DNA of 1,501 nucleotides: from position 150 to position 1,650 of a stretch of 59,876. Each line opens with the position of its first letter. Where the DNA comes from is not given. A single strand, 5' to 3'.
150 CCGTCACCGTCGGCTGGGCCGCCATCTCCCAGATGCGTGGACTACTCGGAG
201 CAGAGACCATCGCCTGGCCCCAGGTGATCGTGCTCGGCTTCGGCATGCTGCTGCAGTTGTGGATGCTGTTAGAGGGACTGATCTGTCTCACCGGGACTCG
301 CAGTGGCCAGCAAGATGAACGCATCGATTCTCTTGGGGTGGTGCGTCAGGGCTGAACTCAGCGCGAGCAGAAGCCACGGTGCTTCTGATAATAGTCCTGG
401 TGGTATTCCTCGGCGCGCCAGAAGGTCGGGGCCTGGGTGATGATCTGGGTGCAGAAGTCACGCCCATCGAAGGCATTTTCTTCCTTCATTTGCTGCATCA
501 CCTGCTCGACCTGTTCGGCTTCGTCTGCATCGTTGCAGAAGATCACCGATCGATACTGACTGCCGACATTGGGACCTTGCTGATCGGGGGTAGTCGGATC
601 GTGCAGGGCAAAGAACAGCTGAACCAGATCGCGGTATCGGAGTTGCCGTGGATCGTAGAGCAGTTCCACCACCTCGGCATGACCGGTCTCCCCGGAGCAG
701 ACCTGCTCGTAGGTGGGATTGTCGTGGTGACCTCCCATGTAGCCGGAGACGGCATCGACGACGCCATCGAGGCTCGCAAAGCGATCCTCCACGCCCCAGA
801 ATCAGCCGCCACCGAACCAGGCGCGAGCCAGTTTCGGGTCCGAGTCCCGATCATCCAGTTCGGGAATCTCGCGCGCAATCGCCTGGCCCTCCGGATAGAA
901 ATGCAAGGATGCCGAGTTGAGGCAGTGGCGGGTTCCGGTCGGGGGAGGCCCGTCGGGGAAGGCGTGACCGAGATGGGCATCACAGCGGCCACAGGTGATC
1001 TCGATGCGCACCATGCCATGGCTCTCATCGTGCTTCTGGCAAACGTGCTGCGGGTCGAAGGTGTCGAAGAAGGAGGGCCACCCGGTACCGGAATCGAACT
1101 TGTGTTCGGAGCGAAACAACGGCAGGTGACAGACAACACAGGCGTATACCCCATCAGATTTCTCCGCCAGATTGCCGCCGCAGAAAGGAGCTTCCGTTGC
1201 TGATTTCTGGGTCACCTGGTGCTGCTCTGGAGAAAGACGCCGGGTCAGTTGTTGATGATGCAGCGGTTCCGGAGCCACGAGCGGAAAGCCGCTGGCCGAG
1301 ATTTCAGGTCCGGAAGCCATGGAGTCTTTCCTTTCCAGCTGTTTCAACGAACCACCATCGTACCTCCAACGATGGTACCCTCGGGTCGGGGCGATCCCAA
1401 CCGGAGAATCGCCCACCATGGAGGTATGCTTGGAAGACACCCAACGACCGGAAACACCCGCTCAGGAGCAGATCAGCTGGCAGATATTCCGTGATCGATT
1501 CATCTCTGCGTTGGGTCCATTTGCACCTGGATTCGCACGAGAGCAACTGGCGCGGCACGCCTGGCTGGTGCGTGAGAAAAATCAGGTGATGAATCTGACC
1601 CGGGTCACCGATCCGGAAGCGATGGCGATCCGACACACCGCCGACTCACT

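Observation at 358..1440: MsrB-MsrA fusion with TGA at the MsrA catalytic Cys position: predicted selenoprotein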

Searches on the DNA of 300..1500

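Call 37: search_rna_families(source=window, start=300, end=1500, threshold=evalue, max_evalue=10)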
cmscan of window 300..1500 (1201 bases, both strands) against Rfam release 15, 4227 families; matches with E-value up to 10: 2.
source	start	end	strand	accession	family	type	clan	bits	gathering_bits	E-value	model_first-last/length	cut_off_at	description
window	1251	1301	+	RF01136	sR28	Gene; snRNA; snoRNA; CD-box;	-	14.4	39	0.58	1-55/55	no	Small nucleolar RNA sR28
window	390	474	-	RF01142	sR19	Gene; snRNA; snoRNA; CD-box;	-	14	45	1.6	1-63/63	no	Small nucleolar RNA sR19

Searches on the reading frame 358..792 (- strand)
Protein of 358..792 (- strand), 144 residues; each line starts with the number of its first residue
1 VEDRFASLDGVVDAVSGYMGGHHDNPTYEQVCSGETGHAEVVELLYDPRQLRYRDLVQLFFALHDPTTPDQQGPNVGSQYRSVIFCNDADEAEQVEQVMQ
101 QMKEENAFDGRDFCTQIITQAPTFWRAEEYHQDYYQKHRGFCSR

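Call 12: find_encoding_contigs(protein=window:358-792:-, flank=10000)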
Protein window:358-792:- (144 aa): 20 contigs read that carry it; 6 places shown.
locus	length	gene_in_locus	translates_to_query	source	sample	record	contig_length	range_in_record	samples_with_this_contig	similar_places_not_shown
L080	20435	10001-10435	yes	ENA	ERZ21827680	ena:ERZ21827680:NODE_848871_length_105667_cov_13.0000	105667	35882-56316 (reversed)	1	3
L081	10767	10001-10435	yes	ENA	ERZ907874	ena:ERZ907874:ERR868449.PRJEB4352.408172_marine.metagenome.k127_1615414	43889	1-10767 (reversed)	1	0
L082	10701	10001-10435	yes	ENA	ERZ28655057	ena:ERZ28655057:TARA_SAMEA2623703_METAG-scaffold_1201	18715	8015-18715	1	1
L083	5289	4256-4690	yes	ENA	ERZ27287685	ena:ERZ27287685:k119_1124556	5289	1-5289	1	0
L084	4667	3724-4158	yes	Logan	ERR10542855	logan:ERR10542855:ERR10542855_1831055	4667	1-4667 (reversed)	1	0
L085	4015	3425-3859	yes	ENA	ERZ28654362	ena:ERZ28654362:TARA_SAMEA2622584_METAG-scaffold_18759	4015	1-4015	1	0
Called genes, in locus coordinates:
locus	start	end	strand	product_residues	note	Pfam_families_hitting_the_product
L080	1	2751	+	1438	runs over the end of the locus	PF07504:FTP, PF01447:Peptidase_M4 (weak), PF02868:Peptidase_M4_C, PF23759:GBD_T9SS_assoc (faint)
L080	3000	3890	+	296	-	PF02737:3HCDH_N, PF00725:3HCDH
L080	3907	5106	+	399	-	PF02771:Acyl-CoA_dh_N, PF02770:Acyl-CoA_dh_M, PF00441:Acyl-CoA_dh_1, PF08028:Acyl-CoA_dh_2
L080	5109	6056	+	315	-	PF03308:MeaB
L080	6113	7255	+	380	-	PF02771:Acyl-CoA_dh_N, PF02770:Acyl-CoA_dh_M, PF00441:Acyl-CoA_dh_1, PF08028:Acyl-CoA_dh_2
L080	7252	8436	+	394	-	PF00108:Thiolase_N, PF00109:ketoacyl-synt (weak), PF02803:Thiolase_C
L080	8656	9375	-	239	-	PF02527:GidB, PF05175:MTS (faint), PF13847:Methyltransf_31 (faint)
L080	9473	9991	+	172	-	PF01641:SelR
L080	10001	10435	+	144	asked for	PF01625:PMSR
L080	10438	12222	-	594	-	PF02554:CstA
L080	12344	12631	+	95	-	PF13937:DUF4212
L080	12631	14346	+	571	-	PF00474:SSF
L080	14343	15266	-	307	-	PF00892:EamA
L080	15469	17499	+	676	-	PF13616:Rotamase_3, PF00639:Rotamase, PF00160:Pro_isomerase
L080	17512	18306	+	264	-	PF00378:ECH_1, PF16113:ECH_2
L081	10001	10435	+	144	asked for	PF01625:PMSR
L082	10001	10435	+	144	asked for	PF01625:PMSR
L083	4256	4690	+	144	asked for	PF01625:PMSR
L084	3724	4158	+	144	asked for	PF01625:PMSR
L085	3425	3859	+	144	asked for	PF01625:PMSR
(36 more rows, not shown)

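Call 30: list_cluster_members(proteins=[window:358-792:-, window:805-1320:-])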
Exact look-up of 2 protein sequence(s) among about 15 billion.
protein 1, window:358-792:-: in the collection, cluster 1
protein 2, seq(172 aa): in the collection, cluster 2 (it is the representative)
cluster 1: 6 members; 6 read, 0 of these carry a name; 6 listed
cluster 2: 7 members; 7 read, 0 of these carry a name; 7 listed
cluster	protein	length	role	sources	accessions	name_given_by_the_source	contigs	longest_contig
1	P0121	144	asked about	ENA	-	-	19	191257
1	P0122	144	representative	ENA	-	-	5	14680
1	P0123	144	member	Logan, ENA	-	-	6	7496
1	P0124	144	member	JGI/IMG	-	-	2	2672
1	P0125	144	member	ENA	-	-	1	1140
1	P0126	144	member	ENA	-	-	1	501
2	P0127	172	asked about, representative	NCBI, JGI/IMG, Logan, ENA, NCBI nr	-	-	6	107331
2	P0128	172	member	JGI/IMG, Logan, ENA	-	-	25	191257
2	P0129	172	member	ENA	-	-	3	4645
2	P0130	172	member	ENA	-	-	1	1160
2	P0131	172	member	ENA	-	-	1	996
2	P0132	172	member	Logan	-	-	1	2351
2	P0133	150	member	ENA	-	-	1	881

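Call 43: find_encoding_contigs(protein=P0127, flank=2000, max_places=10)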
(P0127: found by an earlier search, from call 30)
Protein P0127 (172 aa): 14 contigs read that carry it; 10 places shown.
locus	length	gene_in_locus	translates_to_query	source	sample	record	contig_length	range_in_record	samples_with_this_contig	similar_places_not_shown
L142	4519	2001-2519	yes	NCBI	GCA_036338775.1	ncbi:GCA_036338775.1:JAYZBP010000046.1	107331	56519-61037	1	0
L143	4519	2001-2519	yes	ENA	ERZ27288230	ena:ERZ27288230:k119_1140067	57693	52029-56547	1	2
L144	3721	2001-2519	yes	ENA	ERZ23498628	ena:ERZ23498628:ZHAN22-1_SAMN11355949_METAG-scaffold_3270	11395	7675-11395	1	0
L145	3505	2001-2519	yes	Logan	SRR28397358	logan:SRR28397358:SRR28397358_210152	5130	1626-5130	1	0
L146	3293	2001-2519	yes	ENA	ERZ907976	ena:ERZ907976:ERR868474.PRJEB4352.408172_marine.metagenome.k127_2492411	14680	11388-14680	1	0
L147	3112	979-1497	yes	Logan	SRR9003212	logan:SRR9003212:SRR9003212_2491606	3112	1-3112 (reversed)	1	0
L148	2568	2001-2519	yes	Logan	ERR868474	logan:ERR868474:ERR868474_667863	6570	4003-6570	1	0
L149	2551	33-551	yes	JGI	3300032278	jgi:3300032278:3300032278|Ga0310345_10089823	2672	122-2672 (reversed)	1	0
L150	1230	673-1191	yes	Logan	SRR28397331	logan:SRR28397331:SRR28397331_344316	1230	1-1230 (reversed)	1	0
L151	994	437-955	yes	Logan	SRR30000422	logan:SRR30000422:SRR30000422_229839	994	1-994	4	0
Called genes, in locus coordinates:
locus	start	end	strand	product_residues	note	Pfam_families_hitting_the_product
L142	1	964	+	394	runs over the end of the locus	PF00108:Thiolase_N, PF00109:ketoacyl-synt (weak), PF02803:Thiolase_C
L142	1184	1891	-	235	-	PF02527:GidB, PF05175:MTS (faint)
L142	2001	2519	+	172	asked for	PF01641:SelR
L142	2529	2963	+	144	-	PF01625:PMSR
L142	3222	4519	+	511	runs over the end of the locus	PF14312:FG-GAP_2 (faint), PF13517:FG-GAP_3 (faint), PF01839:FG-GAP (weak)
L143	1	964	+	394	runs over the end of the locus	PF00108:Thiolase_N, PF00109:ketoacyl-synt (weak), PF02803:Thiolase_C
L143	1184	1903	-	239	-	PF02527:GidB, PF05175:MTS (faint)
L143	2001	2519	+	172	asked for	PF01641:SelR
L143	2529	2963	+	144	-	PF01625:PMSR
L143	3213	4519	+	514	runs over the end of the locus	PF14312:FG-GAP_2 (faint), PF13517:FG-GAP_3 (faint), PF01839:FG-GAP (weak)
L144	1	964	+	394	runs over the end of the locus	PF00108:Thiolase_N, PF00109:ketoacyl-synt (weak), PF02803:Thiolase_C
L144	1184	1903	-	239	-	PF02527:GidB, PF05175:MTS (faint)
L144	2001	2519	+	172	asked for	PF01641:SelR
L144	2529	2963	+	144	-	PF01625:PMSR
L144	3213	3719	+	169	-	?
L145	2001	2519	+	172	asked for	PF01641:SelR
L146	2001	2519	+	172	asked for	PF01641:SelR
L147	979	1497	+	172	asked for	PF01641:SelR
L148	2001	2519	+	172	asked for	PF01641:SelR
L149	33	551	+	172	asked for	PF01641:SelR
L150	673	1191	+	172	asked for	PF01641:SelR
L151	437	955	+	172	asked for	PF01641:SelR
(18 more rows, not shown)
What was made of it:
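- Checked: The split locus recurs on at least 20 independently assembled marine contigs (calls 12, 43), although those look-ups were by the truncated products and so were biased towards TGA.
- Every gene caller splits the locus this way (calls 12, 43).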
